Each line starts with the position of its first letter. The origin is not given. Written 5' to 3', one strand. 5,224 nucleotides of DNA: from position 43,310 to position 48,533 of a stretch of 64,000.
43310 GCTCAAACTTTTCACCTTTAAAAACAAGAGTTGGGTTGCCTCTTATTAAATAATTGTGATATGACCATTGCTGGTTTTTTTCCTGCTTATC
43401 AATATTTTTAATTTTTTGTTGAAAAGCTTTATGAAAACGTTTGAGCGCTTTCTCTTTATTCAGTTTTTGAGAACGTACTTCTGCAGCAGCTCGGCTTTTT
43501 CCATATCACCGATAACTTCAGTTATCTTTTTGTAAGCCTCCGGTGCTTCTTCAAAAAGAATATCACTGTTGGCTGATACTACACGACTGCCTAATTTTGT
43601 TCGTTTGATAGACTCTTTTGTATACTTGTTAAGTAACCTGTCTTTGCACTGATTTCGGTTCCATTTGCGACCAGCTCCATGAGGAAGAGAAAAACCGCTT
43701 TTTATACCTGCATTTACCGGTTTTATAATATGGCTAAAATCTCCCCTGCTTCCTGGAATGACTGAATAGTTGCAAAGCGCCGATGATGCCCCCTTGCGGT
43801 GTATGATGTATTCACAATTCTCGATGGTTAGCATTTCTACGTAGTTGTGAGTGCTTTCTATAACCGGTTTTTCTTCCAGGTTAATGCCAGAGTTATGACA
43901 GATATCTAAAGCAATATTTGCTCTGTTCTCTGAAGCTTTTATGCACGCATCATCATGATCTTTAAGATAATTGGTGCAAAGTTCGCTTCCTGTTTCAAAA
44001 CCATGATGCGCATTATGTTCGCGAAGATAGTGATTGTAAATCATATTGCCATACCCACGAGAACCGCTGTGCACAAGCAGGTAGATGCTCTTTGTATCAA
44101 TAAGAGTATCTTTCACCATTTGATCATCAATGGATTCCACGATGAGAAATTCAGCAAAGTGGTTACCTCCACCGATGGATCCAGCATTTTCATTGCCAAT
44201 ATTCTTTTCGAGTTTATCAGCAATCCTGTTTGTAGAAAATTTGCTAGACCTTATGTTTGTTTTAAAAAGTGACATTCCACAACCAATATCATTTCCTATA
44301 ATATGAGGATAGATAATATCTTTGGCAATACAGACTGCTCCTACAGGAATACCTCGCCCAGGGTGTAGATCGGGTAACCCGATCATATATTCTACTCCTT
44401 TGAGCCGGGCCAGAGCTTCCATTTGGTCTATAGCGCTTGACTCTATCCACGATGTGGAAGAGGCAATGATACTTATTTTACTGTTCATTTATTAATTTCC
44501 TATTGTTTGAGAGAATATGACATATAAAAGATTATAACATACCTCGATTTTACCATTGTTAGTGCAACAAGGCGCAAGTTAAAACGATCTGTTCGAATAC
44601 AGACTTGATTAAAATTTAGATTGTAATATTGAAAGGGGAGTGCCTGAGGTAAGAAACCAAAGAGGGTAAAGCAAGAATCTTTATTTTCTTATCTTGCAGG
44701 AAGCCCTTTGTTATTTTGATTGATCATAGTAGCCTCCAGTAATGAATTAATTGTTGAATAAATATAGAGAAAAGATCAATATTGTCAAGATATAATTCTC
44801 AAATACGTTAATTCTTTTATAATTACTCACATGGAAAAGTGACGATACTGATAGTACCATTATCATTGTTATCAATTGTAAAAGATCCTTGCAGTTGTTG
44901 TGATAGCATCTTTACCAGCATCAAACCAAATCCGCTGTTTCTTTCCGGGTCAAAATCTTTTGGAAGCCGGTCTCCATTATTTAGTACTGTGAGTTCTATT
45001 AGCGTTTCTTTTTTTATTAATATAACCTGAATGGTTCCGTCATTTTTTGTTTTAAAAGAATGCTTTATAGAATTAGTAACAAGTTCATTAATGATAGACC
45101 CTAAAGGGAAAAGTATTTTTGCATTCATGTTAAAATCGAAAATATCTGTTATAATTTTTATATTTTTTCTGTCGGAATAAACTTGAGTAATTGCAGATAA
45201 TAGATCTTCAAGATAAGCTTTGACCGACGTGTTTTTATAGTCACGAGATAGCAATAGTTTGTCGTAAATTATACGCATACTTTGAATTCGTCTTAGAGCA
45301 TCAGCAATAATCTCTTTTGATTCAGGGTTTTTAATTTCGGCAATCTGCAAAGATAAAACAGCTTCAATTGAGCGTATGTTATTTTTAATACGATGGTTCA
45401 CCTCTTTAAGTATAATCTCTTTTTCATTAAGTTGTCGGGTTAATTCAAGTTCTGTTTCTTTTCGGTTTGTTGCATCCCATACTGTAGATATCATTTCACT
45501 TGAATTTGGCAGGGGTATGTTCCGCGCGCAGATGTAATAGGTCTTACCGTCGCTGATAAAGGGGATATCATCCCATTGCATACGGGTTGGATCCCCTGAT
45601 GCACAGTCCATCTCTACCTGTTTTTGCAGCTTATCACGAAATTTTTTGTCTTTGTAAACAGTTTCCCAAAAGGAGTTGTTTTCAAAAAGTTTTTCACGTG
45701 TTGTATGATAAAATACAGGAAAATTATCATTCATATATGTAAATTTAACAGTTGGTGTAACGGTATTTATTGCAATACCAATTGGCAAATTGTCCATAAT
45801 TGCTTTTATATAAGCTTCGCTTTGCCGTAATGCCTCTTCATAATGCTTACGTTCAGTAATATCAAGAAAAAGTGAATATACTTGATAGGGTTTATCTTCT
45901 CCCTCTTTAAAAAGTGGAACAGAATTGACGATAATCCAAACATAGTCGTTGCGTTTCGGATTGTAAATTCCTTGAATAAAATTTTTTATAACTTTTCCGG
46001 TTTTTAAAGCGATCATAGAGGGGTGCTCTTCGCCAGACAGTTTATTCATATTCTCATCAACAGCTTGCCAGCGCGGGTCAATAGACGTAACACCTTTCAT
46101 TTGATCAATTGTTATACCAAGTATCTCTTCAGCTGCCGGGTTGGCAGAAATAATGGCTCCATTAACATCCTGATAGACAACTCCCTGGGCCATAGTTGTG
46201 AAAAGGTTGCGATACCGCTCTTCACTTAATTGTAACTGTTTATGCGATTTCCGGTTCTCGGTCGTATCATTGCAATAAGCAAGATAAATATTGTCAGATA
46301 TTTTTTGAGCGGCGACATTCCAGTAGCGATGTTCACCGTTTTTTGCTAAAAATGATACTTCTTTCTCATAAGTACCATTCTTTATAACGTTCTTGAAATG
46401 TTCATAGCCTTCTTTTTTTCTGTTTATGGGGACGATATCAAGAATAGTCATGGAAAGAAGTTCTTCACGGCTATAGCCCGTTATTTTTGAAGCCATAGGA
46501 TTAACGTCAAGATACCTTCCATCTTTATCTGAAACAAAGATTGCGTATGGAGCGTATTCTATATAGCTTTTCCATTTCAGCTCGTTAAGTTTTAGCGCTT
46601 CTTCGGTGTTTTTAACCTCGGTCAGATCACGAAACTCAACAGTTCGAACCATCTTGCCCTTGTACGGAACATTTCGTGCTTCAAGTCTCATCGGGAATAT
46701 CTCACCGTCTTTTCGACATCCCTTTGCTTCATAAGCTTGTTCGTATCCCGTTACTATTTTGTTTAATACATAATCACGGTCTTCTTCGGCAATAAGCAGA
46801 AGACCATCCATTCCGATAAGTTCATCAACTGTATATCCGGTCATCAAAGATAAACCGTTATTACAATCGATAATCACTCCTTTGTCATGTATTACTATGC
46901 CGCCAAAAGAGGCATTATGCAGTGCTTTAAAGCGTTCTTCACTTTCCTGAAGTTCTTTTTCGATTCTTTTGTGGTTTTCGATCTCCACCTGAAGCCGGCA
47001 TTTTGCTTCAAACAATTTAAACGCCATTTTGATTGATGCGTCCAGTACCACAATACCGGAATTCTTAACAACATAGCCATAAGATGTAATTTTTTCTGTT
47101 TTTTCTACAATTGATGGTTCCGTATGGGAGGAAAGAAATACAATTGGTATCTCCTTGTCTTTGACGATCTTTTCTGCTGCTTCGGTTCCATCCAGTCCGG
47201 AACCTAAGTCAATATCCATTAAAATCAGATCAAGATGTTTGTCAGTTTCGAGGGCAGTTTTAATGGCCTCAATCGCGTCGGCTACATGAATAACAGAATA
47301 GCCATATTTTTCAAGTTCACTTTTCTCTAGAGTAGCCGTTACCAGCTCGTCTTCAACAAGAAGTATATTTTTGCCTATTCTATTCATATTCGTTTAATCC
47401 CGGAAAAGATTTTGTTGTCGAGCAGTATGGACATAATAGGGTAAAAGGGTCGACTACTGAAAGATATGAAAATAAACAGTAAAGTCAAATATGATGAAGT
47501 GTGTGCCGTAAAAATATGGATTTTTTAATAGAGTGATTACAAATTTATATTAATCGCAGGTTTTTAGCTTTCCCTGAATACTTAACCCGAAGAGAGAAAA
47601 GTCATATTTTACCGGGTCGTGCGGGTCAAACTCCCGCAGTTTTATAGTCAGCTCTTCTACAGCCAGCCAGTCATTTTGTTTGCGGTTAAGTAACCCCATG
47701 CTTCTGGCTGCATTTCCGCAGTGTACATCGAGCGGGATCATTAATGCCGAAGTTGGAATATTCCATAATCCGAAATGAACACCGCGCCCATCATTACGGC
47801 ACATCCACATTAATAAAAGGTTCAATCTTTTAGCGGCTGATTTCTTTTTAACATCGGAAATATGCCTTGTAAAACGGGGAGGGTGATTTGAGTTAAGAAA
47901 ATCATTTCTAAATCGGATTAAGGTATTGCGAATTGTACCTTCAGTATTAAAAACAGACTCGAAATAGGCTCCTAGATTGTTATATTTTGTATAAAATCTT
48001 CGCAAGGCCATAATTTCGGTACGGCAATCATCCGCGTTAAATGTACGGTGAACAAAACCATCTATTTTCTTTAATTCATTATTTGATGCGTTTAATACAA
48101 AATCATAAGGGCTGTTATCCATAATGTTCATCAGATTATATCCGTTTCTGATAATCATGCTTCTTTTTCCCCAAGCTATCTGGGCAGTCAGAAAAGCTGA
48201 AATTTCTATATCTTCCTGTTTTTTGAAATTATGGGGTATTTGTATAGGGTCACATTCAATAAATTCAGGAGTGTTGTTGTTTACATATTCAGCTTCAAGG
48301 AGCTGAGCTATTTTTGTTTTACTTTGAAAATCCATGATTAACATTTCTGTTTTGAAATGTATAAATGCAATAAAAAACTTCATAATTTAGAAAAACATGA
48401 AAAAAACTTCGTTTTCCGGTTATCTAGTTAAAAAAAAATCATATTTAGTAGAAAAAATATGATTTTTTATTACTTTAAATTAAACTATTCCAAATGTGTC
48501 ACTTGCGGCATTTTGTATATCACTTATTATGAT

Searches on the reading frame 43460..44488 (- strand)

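Call 58: search_protein_families(library=pfam, proteins=[window:43460-44488:-], max_evalue=0.00001)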
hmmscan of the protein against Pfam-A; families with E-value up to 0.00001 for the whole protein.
window:43460-44488:- (342 aa): 1 family
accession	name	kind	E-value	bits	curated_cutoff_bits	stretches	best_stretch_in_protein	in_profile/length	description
PF01139.22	RtcB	-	2.2e-59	202.2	27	2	94-337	139-414/426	tRNA-splicing ligase RtcB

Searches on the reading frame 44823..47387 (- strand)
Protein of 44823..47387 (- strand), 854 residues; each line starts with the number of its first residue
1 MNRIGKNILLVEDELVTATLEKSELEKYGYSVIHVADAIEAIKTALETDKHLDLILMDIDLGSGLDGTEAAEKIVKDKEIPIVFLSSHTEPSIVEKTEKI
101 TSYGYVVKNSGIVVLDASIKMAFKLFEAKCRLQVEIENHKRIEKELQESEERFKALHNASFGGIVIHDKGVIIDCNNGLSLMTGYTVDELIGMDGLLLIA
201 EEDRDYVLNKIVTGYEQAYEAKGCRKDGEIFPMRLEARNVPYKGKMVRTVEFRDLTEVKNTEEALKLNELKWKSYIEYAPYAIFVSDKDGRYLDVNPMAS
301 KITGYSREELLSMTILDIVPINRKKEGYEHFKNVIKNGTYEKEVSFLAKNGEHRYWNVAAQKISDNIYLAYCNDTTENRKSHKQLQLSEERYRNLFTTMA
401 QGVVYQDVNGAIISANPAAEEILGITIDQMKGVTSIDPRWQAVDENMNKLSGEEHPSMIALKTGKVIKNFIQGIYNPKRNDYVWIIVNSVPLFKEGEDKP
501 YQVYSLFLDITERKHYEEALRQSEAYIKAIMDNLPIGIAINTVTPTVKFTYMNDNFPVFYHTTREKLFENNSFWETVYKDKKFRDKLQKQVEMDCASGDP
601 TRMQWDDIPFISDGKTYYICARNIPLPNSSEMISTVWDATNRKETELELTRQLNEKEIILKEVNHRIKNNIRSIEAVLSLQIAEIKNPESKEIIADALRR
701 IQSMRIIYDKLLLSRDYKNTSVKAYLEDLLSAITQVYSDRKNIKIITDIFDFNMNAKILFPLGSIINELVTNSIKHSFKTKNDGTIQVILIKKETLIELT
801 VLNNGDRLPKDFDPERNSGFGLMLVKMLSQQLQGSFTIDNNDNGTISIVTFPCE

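Call 58: search_protein_families(library=pfam, proteins=[window:44823-47387:-], max_evalue=0.00001)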
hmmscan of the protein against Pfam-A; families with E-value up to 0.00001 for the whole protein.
window:44823-47387:- (854 aa): 9 families
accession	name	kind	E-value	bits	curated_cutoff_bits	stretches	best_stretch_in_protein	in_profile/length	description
PF13426.13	PAS_9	-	7.9e-33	113.3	27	2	280-377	1-103/103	PAS domain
PF00989.32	PAS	-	7.4e-31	106.9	22.6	1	274-365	5-98/113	PAS fold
PF13188.13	PAS_8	-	2.7e-26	91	21.8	1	390-439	1-53/65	PAS domain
PF07568.18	HisKA_2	-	6.7e-18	65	22.3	1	662-737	1-76/76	Histidine kinase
PF08447.18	PAS_3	-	1.7e-17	63.9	25.6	1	293-365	2-77/89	PAS fold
PF00072.30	Response_reg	-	1.9e-14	54.2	30.2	1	8-117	1-108/111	Response regulator receiver domain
PF08448.16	PAS_4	-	5.8e-13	49.5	23.1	1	280-379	5-109/110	PAS fold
PF02518.31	HATPase_c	-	5.5e-10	40.1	26.4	1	762-852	6-108/111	Histidine kinase-, DNA gyrase B-, and HSP90-like ATPase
PF13581.12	HATPase_c_2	-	3.7e-06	27.4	27.4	1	762-844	32-120/127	Histidine kinase-like ATPase domain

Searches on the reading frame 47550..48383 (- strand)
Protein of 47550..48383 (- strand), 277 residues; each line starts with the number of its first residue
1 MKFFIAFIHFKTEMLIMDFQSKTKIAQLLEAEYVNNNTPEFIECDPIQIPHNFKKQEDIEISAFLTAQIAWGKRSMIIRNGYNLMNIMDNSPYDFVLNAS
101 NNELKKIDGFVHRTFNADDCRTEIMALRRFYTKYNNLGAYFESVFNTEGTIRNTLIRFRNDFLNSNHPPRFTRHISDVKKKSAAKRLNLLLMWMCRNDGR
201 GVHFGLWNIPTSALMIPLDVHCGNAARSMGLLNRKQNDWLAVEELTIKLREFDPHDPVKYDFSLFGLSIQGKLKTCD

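Call 58: search_protein_families(library=pfam, proteins=[window:47550-48383:-], max_evalue=0.00001)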
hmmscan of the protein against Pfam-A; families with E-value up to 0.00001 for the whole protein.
window:47550-48383:- (277 aa): 1 family
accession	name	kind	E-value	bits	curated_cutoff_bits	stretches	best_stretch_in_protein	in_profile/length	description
PF09674.15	DUF2400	-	9.8e-75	251.9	25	1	45-269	1-224/225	Protein of unknown function (DUF2400)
